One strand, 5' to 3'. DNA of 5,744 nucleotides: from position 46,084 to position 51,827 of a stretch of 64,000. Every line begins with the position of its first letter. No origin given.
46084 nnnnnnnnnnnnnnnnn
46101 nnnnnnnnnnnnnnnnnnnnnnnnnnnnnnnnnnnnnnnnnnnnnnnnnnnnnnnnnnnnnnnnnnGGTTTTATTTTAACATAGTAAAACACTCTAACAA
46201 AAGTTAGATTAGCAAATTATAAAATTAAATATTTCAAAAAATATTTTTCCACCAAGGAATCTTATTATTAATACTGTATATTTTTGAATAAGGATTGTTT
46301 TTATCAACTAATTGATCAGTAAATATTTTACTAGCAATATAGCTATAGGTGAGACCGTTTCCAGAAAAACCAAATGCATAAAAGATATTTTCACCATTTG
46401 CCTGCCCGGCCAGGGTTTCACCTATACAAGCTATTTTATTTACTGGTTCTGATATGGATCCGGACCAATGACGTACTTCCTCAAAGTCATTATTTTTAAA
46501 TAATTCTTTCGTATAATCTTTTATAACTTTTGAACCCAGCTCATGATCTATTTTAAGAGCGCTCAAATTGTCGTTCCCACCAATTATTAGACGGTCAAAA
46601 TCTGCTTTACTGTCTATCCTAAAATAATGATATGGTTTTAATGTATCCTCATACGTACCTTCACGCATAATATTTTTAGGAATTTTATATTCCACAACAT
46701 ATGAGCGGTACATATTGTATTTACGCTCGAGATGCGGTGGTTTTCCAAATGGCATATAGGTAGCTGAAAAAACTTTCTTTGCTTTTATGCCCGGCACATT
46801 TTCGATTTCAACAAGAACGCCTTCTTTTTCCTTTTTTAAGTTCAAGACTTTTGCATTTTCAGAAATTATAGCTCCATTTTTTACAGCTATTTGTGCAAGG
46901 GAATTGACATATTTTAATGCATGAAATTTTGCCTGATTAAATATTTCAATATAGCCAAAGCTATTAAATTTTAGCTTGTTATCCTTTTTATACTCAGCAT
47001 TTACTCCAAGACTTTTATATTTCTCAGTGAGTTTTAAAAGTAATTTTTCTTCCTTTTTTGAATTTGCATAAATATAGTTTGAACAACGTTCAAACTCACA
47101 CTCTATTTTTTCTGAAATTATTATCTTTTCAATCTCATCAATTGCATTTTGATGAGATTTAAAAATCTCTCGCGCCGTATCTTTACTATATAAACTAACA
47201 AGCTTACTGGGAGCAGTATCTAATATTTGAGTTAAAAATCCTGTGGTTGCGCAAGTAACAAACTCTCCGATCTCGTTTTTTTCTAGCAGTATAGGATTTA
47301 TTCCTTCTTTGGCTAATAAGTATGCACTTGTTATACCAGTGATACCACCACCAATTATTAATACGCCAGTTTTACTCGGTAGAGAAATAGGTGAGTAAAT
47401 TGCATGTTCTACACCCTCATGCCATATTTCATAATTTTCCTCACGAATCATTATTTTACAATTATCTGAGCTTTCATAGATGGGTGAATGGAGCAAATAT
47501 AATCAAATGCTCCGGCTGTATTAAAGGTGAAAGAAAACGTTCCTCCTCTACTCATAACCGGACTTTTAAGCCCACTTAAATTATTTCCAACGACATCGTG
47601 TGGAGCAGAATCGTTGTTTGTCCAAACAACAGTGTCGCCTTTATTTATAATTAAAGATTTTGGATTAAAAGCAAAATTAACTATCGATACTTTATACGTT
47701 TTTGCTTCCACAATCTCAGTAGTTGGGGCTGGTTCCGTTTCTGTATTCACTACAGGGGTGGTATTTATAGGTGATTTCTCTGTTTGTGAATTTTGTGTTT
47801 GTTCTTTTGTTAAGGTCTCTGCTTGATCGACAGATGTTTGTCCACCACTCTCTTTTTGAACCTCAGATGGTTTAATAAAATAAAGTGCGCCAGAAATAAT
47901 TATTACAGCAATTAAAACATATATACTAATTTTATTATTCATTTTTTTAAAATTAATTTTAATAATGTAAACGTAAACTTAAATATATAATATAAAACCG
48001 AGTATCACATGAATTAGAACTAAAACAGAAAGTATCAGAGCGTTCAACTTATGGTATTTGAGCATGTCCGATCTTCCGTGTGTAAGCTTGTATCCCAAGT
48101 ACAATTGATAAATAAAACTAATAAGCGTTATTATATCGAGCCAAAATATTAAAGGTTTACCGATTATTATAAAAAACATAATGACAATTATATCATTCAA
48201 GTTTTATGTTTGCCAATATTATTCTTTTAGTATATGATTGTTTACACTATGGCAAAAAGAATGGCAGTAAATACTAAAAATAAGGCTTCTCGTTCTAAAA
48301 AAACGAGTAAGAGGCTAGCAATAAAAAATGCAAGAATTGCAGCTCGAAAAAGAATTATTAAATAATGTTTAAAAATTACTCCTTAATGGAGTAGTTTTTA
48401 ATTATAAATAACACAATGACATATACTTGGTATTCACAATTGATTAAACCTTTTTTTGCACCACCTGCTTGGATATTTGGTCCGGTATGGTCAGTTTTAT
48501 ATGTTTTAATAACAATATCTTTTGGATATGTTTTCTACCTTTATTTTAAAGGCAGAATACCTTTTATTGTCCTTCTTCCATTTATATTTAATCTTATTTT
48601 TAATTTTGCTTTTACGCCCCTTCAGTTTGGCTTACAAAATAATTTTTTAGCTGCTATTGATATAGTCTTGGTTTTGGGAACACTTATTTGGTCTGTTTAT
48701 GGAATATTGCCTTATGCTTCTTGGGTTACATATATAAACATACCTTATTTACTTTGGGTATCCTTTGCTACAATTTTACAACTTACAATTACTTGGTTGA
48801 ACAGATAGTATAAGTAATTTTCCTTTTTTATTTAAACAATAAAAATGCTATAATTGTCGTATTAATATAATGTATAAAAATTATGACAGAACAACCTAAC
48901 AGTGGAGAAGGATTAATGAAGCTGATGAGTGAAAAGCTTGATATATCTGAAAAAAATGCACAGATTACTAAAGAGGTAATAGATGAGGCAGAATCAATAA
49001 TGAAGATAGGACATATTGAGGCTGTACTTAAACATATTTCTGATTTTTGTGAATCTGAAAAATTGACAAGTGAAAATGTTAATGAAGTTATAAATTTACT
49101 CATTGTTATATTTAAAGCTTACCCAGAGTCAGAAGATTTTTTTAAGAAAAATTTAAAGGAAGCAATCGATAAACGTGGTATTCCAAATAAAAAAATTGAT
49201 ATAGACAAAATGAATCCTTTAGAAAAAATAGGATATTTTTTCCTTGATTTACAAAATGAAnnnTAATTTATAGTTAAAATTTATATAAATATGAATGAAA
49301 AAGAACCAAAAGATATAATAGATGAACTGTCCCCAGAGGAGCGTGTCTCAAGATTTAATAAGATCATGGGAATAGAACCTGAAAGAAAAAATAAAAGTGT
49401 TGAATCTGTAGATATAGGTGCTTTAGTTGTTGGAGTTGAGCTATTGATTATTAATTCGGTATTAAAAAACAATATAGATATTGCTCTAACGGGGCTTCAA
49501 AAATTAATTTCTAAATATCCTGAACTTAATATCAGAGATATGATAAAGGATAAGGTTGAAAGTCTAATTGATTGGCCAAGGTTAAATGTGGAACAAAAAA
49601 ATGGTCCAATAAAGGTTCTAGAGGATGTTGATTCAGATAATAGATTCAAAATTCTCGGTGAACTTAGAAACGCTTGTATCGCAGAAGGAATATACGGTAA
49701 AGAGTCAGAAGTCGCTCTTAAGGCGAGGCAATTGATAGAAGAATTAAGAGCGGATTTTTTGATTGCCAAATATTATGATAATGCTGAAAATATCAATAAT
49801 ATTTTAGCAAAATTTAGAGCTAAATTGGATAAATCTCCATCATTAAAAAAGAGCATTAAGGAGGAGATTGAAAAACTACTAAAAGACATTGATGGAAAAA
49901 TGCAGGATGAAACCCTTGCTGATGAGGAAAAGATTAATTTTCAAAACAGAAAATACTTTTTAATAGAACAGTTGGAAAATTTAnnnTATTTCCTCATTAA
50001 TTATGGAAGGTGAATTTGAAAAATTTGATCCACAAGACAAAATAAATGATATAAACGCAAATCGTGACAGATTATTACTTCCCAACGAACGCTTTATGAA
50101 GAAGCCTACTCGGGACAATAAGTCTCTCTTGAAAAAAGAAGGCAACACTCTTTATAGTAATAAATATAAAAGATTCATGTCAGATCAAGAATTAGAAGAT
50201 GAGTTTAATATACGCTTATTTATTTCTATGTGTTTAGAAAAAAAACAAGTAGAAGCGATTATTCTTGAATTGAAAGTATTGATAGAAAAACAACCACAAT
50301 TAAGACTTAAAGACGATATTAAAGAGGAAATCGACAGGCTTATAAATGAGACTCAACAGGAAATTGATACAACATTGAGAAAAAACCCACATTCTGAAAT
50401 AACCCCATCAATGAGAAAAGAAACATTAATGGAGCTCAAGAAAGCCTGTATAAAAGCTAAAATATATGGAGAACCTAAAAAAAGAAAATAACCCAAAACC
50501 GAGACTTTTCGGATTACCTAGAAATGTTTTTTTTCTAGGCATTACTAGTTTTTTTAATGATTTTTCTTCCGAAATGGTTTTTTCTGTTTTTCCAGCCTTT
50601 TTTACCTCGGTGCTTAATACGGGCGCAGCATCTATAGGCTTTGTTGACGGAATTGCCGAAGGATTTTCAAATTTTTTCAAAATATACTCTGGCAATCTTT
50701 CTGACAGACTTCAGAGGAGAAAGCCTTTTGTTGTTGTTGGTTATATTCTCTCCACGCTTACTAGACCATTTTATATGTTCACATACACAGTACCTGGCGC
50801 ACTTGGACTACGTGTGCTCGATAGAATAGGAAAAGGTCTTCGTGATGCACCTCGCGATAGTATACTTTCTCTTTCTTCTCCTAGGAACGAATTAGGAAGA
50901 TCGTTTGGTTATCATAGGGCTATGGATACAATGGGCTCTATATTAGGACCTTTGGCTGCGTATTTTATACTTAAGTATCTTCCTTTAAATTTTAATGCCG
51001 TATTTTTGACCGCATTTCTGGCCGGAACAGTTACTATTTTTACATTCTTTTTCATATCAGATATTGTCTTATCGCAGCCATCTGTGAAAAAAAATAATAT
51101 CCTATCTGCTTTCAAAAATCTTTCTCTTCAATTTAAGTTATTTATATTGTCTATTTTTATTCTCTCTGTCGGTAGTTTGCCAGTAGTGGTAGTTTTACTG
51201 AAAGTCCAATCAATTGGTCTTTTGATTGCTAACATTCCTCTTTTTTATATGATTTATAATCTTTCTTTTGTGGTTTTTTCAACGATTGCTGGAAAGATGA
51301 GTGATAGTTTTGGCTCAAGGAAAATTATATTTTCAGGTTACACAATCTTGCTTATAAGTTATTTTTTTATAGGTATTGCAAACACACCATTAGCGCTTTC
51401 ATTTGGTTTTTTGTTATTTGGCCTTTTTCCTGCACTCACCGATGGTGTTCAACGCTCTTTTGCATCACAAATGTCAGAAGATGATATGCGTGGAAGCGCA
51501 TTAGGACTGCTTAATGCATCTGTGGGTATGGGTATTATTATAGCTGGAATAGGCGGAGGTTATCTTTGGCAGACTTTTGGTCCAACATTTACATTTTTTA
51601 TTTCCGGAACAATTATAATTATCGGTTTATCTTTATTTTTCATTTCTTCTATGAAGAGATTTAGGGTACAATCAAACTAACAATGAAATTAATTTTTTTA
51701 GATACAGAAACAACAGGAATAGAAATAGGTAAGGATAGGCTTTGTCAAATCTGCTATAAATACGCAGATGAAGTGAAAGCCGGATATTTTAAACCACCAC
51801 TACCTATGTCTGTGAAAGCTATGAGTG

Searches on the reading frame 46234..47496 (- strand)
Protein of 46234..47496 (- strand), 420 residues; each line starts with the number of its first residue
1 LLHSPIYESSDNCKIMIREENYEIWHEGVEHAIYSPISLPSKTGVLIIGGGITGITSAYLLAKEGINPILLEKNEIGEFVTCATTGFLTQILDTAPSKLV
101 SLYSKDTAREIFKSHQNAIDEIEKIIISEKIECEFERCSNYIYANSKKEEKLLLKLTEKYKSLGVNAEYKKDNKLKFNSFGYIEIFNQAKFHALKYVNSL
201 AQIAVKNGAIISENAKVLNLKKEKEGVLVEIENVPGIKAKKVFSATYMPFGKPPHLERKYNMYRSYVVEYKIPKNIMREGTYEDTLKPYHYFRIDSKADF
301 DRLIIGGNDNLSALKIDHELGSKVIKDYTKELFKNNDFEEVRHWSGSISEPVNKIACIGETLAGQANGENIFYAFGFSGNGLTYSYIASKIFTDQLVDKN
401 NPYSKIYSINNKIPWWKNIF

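Call 49: search_protein_families(library=pfam, proteins=[window:46234-47496:-], max_evalue=0.01)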
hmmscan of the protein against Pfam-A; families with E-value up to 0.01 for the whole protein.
window:46234-47496:- (420 aa): 5 families
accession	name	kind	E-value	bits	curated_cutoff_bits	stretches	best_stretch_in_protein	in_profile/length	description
PF01266.30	DAO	-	8.3e-35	121.4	27.9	1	45-394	2-352/353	FAD dependent oxidoreductase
PF13738.12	Pyr_redox_3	-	6.8e-06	26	30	1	46-80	1-36/305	Pyridine nucleotide-disulphide oxidoreductase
PF13450.12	NAD_binding_8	-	1.6e-05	25.5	21.9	1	47-75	1-29/68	NAD(P)-binding Rossmann-like domain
PF01494.25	FAD_binding_3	-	2.1e-05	24.4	22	1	42-74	1-33/349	FAD binding domain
PF03486.20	HI0933_like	-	4.8e-05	23.4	50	1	45-171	3-130/244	HI0933-like protein Rossmann domain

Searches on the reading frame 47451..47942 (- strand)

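Call 49: search_protein_families(library=pfam, proteins=[window:47451-47942:-], max_evalue=0.01)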
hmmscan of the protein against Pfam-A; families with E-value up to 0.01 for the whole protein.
window:47451-47942:- (163 aa): 2 families
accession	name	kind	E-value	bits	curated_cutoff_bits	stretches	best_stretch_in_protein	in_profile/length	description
PF00127.26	Copper-bind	-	9e-12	45.7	21.2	1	84-163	6-99/99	Copper binding proteins, plastocyanin/azurin family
PF13473.12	Cupredoxin_1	-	3e-08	34.1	27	1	79-162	19-104/104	Cupredoxin-like domain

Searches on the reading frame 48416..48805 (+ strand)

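Call 49: search_protein_families(library=pfam, proteins=[window:48416-48805:+], max_evalue=0.01)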
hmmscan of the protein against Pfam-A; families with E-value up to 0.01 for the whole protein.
window:48416-48805:+ (130 aa): 1 family
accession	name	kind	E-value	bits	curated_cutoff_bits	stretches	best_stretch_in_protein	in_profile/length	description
PF03073.20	TspO_MBR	-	1.5e-26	93.3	24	1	4-128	22-145/145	TspO/MBR family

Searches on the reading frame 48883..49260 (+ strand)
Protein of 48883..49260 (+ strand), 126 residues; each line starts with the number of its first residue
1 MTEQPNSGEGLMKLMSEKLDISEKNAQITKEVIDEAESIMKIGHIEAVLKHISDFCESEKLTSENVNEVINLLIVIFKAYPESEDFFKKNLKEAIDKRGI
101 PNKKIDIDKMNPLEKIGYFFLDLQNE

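Call 50: search_protein_families(library=phrogs, proteins=[window:48883-49260:+], max_evalue=0.01)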
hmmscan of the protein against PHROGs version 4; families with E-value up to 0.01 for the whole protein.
window:48883-49260:+ (126 aa): 2 families
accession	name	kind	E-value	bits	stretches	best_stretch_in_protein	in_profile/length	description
phrog_4634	-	unknown function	0.0026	18.9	1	28-77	18-67/77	-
phrog_18947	-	unknown function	0.0075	14.5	1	27-105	1122-1193/1537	-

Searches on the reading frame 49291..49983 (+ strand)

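Call 5: search_protein_families(library=pfam, proteins=[window:49291-49983:+], max_evalue=1)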
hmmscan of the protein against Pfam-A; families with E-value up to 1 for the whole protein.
window:49291-49983:+ (231 aa): 1 family
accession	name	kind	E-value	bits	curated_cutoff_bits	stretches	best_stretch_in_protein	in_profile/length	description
PF14357.11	DUF4404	-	0.059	14.5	27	1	169-215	2-48/83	Domain of unknown function (DUF4404)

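Call 50: search_protein_families(library=phrogs, proteins=[window:49291-49983:+], max_evalue=0.01)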
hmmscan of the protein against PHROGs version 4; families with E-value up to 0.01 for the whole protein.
window:49291-49983:+ (231 aa): 0 families

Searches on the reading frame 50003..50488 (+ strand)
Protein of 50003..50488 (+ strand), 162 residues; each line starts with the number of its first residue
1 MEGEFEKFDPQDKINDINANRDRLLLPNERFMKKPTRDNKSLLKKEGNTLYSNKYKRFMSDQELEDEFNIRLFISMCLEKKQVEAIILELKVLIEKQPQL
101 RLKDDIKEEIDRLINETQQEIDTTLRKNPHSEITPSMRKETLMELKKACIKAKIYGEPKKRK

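Call 5: search_protein_families(library=pfam, proteins=[window:50003-50488:+], max_evalue=1)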
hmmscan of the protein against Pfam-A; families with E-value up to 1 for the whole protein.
window:50003-50488:+ (162 aa): 2 families
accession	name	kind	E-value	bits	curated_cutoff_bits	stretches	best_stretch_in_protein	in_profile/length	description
PF06207.16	DUF1002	-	0.095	12.7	26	1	59-145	131-208/220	Protein of unknown function (DUF1002)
PF05889.19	SepSecS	-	0.12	11.5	21.1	1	99-147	276-324/389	O-phosphoseryl-tRNA(Sec) selenium transferase, SepSecS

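Call 50: search_protein_families(library=phrogs, proteins=[window:50003-50488:+], max_evalue=0.01)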
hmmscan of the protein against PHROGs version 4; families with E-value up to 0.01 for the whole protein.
window:50003-50488:+ (162 aa): 1 family
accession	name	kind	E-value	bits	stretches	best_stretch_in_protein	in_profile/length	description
phrog_28571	-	unknown function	0.00017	22.7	1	40-121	11-92/142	-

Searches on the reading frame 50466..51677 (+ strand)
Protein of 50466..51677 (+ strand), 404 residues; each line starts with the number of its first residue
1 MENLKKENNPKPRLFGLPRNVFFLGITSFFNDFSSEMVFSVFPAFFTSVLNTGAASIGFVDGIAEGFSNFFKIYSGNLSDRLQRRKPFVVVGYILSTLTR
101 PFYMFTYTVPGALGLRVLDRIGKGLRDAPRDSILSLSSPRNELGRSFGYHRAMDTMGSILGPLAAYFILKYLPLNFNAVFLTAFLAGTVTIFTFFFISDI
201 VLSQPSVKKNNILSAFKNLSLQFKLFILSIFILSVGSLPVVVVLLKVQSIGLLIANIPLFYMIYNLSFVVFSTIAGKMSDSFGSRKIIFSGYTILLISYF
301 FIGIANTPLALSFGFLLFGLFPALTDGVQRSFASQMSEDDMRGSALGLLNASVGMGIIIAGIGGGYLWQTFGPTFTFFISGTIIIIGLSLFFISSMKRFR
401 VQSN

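Call 5: search_protein_families(library=pfam, proteins=[window:50466-51677:+], max_evalue=1)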
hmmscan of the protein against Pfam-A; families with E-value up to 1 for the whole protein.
window:50466-51677:+ (404 aa): 2 families
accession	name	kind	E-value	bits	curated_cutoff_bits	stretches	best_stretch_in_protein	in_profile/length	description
PF07690.21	MFS_1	-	4.2e-36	125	33.4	2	25-268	2-251/347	Major Facilitator Superfamily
PF01306.25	LacY_symp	-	0.00023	20.6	24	1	21-108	9-96/413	LacY proton/sugar symporter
